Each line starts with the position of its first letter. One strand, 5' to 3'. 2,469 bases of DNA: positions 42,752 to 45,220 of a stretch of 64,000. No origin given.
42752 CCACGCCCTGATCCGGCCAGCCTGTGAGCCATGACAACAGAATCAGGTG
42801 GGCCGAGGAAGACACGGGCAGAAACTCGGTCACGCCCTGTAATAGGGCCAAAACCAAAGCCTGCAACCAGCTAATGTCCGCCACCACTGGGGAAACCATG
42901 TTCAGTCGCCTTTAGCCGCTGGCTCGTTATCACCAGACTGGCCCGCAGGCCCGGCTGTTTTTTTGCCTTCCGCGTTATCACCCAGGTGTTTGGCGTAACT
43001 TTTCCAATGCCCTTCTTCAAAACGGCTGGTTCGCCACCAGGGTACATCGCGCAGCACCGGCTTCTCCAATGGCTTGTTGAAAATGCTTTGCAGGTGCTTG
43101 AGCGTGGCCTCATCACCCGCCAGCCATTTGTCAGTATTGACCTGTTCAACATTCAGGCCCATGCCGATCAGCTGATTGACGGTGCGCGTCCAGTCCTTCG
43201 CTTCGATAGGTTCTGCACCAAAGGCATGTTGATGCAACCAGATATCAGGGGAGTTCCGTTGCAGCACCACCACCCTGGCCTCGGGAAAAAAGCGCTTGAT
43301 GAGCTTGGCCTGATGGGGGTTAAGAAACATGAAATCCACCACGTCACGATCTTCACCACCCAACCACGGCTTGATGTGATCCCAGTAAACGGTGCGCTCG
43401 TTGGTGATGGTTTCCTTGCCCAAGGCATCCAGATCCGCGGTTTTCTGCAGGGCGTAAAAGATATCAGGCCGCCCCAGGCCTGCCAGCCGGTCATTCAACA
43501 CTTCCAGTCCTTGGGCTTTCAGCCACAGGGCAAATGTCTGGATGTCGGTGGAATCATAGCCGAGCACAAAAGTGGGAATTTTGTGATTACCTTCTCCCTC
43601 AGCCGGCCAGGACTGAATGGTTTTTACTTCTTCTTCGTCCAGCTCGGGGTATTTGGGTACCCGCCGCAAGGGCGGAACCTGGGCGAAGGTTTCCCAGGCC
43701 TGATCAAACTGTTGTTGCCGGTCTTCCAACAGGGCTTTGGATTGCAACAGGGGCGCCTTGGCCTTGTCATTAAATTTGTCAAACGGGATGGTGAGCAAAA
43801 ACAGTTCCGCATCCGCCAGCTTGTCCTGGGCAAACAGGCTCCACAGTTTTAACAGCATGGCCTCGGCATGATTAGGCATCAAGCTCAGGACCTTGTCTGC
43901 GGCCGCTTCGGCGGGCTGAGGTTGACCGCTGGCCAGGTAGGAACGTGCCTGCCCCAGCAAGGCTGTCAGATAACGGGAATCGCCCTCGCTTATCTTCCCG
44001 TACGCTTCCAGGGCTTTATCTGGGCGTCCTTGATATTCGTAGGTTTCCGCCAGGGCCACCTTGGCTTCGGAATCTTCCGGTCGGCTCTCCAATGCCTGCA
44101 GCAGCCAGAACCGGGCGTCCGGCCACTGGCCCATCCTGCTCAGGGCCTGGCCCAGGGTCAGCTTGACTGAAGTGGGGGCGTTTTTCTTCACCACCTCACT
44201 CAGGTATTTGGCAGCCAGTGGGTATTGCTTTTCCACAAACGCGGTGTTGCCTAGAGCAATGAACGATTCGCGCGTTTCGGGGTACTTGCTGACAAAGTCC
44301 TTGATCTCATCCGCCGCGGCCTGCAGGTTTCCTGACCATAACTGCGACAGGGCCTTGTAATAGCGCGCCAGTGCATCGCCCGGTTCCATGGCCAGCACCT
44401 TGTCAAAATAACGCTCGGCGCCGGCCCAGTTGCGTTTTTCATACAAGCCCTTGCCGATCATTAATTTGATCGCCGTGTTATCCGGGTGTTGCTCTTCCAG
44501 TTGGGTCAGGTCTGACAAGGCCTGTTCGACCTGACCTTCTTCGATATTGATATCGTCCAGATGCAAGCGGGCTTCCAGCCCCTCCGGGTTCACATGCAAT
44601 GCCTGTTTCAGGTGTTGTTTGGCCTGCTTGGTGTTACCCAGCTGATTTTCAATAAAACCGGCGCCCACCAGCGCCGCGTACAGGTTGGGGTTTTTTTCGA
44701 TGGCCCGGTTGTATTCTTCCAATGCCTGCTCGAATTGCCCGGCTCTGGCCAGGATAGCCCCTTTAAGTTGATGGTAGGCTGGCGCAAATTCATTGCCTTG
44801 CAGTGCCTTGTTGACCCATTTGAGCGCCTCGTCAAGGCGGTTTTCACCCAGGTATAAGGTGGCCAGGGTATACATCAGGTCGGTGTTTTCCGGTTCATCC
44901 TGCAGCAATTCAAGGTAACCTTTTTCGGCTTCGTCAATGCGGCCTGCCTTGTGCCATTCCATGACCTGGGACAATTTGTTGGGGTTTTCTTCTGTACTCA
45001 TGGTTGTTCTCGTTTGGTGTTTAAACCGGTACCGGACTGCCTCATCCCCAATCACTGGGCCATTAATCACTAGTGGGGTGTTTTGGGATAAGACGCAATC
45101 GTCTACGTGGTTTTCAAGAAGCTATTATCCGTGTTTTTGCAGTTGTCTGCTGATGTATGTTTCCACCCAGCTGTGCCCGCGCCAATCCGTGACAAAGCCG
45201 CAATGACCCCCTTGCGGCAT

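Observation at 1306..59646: Dense family of ~160-bp IS5-type MITEs (GGAAGC... termini, 4-bp YTAR target duplications) in a core, origin-proximal region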

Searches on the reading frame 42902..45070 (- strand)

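Call 10: search_protein_families(library=ncbifam, proteins=[window:42902-45070:-], max_evalue=1e-10)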
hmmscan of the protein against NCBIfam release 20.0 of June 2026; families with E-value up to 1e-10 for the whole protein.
window:42902-45070:- (722 aa): 13 families
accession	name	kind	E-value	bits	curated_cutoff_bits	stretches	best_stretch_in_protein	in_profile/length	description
TIGR02917.1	PEP_TPR_lipo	equivalog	2.5e-48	164.7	312.2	2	43-253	207-417/899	XrtA/PEP-CTERM system TPR-repeat protein PrsT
NF040959.1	MamA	equivalog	1.2e-26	93.4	200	1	39-191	47-199/204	magnetosome protein MamA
TIGR02521.1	type_IV_pilW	equivalog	2.3e-22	79.7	154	1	31-207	33-210/234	type IV pilus biogenesis/stability protein PilW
TIGR03939.1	PGA_TPR_OMP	equivalog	1.7e-18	66.3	366.65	0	161-268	391-498/800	poly-beta-1,6 N-acetyl-D-glucosamine export porin PgaA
NF033920.0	C39_PA2778_fam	equivalog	2.5e-17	63.2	150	0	236-329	158-253/255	PA2778 family cysteine peptidase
NF033762.1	social_mot_Tgl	equivalog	2.4e-16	59.8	225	0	41-194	43-233/252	social motility TPR repeat lipoprotein Tgl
NF008757.0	PRK11788.1-5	equivalog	6.4e-16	58.5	363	0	145-267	194-316/388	lipopolysaccharide assembly protein LapB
TIGR00540.1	TPR_hemY_coli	hypoth_equivalog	9.7e-15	54.2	142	0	103-225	89-212/385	heme biosynthesis-associated TPR protein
NF008755.0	PRK11788.1-3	equivalog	1.4e-14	54.2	430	0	145-200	194-249/388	lipopolysaccharide assembly protein LapB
TIGR02795.1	tol_pal_ybgF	equivalog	5.3e-14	52.8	90.1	0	235-339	4-115/119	tol-pal system protein YbgF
NF052400.1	M48_BAM_BepA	equivalog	3.2e-13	49.3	570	0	235-371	309-446/483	beta-barrel assembly-enhancing protease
NF052415.1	T3SS_chap_SctY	equivalog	4.6e-13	49.6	70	0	43-125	20-105/106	type III secretion apparatus assembly chaperone SctY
NF008756.0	PRK11788.1-4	equivalog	3.6e-12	46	474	0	144-214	193-263/389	lipopolysaccharide assembly protein LapB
